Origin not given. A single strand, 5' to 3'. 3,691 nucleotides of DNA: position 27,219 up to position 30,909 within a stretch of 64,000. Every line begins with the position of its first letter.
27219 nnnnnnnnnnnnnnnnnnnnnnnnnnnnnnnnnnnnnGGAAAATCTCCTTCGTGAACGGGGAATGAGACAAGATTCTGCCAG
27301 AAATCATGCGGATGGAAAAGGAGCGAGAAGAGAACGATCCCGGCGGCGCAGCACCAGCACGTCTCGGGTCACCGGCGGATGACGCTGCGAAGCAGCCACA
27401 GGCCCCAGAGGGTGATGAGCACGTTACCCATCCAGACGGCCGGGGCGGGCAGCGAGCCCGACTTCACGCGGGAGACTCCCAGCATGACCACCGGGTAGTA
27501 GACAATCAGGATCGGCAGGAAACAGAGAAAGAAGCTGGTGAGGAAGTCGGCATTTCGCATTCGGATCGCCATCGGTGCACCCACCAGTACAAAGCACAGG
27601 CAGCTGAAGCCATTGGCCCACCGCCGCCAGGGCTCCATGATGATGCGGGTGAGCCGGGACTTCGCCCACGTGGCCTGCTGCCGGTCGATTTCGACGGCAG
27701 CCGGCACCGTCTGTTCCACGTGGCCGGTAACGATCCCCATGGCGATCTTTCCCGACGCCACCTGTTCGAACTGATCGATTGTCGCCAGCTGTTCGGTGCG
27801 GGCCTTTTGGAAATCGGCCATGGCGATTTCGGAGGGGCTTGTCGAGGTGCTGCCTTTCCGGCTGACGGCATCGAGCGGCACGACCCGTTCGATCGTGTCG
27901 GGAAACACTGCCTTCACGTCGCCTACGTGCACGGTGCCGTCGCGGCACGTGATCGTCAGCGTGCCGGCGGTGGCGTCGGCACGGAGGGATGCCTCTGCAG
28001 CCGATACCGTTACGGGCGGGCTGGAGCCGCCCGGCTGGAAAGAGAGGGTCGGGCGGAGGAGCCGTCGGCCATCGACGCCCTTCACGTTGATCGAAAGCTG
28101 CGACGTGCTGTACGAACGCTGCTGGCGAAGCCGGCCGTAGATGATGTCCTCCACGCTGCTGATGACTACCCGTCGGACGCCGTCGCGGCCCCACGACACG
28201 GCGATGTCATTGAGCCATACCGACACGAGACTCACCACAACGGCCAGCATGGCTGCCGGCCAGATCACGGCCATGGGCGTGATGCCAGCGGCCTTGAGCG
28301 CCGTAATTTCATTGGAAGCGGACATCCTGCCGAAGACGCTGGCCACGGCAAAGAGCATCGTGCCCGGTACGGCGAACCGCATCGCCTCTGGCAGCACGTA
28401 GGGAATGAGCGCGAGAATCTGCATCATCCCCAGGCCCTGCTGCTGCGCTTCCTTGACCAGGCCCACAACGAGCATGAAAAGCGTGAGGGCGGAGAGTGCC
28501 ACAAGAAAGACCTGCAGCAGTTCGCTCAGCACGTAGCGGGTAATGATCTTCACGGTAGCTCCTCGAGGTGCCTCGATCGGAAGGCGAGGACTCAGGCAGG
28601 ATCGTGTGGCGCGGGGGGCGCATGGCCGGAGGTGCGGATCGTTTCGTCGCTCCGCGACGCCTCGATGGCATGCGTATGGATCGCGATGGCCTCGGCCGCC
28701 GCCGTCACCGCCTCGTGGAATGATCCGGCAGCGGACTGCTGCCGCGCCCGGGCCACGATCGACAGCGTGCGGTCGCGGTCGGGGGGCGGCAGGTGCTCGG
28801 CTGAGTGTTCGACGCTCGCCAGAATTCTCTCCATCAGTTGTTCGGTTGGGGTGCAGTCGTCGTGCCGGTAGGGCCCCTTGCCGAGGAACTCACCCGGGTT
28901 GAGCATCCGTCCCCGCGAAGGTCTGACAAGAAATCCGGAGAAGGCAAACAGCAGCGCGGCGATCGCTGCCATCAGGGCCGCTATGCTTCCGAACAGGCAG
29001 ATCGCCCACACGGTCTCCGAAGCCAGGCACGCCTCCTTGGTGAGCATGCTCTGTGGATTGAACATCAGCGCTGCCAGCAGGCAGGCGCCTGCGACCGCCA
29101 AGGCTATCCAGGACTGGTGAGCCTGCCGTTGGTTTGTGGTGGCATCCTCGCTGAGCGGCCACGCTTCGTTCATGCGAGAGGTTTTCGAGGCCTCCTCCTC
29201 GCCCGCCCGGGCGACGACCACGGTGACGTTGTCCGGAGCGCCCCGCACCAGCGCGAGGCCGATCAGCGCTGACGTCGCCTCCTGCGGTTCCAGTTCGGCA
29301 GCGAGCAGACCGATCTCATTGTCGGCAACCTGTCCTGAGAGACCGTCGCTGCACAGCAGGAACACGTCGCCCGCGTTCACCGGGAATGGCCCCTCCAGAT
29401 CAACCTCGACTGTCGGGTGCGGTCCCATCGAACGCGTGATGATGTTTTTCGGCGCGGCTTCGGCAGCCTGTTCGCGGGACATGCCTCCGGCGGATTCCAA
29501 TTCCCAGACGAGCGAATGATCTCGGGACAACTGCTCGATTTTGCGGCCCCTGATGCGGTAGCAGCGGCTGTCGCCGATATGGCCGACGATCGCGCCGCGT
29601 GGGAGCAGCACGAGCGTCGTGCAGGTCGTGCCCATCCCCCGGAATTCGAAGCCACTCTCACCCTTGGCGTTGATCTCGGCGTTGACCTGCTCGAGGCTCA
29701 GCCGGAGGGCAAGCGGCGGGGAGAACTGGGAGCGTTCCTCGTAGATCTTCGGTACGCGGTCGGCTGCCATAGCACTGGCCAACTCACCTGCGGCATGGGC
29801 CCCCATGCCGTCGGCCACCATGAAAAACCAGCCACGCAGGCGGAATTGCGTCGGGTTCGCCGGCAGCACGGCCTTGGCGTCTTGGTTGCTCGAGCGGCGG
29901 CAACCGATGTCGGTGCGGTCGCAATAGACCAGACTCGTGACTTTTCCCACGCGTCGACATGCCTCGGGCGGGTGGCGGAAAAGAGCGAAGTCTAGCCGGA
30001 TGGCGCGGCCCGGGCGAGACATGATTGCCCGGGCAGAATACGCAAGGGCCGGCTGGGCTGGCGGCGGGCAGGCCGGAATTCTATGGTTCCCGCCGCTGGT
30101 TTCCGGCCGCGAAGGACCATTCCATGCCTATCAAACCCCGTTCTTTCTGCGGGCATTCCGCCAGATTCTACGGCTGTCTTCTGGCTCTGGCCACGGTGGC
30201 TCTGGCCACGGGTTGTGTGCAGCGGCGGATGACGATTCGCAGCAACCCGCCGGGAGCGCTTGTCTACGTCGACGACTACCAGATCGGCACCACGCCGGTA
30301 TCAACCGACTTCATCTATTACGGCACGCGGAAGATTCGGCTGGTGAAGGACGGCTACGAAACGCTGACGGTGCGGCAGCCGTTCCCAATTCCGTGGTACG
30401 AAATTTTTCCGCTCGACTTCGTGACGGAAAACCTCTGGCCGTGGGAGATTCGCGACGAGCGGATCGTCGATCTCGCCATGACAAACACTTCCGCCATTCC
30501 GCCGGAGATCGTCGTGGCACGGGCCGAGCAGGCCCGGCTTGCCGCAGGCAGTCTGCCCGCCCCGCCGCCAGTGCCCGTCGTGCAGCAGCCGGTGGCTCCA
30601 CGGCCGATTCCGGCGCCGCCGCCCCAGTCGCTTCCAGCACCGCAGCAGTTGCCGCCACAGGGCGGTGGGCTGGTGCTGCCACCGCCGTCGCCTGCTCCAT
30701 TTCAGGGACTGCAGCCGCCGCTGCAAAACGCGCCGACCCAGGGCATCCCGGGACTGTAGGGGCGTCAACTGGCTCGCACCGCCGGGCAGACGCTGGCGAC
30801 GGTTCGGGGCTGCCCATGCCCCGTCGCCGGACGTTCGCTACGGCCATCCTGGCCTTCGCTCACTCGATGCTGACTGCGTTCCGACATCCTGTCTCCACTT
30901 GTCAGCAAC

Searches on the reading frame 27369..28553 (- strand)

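Call 78: search_protein_families(library=pfam, proteins=[window:27369-28553:-], max_evalue=0.00001)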
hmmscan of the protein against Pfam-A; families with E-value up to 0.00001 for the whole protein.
window:27369-28553:- (394 aa): 1 family
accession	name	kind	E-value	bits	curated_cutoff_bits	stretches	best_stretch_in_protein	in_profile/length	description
PF03739.19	LptF_LptG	-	2.7e-46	158.7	27.9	1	6-389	1-352/353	Lipopolysaccharide export system permease LptF/LptG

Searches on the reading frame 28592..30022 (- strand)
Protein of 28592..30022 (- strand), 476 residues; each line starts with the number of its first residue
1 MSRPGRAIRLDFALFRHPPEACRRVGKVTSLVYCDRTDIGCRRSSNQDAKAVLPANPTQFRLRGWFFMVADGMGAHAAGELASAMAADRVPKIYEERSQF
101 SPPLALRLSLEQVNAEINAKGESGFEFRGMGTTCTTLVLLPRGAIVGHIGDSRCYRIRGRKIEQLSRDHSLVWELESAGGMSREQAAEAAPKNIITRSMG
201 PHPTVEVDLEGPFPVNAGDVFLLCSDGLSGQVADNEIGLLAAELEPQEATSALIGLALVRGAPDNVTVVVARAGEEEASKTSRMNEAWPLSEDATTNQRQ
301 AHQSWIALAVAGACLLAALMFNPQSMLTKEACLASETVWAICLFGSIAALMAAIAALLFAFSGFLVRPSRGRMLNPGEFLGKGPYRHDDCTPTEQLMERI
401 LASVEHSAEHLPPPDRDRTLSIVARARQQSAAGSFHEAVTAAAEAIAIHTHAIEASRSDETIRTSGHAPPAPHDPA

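Call 78: search_protein_families(library=pfam, proteins=[window:28592-30022:-], max_evalue=0.00001)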
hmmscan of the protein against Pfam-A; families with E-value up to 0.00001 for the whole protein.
window:28592-30022:- (476 aa): 2 families
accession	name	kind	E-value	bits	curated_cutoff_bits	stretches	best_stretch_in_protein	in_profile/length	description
PF13672.11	PP2C_2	-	7.9e-16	58.7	24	1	44-236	10-182/209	Protein phosphatase 2C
PF00481.26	PP2C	-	1.1e-06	28.9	20.3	1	61-174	31-145/255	Protein phosphatase 2C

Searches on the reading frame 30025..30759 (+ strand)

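Call 43: search_protein_families(library=pfam, proteins=[window:30025-30759:+])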
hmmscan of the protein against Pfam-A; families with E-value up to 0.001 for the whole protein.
window:30025-30759:+ (244 aa): 1 family
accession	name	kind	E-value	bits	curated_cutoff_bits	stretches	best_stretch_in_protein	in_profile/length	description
PF08308.17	PEGA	-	1.4e-12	47.8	20.8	1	69-115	4-50/71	PEGA domain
